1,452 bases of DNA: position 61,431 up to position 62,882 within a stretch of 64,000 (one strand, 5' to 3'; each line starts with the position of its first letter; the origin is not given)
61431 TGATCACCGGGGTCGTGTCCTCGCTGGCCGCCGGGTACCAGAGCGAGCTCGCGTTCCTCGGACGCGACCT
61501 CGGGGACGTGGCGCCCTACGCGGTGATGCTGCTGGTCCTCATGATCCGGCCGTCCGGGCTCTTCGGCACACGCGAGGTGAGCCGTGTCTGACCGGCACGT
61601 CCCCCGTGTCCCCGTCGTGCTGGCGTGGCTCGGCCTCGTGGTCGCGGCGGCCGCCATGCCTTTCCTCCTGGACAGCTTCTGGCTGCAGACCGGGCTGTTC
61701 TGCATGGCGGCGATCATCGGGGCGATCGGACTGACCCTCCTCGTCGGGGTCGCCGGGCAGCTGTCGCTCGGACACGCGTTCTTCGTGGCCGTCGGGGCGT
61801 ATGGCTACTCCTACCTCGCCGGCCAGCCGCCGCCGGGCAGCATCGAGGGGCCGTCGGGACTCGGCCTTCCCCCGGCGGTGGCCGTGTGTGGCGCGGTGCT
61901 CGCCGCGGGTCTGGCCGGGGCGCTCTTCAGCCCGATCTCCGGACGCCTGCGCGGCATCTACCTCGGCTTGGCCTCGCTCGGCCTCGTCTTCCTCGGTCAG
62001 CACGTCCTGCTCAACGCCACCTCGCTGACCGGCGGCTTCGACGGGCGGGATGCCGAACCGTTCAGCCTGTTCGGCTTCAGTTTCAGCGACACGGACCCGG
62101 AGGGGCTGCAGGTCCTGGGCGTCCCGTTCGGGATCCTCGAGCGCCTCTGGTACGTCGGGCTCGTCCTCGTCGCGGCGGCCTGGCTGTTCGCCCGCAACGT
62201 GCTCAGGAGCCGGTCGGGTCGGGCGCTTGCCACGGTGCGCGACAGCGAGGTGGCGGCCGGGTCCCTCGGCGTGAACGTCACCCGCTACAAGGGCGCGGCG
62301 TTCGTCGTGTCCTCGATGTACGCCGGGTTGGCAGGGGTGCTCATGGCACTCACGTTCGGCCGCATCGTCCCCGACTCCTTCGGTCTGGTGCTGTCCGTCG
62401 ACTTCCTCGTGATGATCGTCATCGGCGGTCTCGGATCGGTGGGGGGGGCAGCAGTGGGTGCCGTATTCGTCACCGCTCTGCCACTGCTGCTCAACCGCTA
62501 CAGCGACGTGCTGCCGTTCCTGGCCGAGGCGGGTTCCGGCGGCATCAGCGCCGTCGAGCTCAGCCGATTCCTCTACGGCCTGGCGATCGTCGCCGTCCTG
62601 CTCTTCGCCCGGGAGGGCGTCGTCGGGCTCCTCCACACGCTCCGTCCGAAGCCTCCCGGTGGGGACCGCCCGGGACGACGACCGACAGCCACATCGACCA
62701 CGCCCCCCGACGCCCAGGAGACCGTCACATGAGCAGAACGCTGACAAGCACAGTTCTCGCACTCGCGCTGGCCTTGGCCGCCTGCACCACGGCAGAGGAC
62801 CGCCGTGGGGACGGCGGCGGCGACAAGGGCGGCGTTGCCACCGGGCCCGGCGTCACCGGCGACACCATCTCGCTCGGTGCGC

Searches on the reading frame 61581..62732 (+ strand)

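Call 71: search_protein_families(library=pfam, proteins=[window:61581-62732:+], max_evalue=0.00001)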
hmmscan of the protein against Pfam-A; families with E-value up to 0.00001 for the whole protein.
window:61581-62732:+ (383 aa): 1 family
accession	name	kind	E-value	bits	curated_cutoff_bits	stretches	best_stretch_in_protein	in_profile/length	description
PF02653.21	BPD_transp_2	-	2.8e-35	122.2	26.8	1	42-340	10-269/269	Branched-chain amino acid transport system / permease component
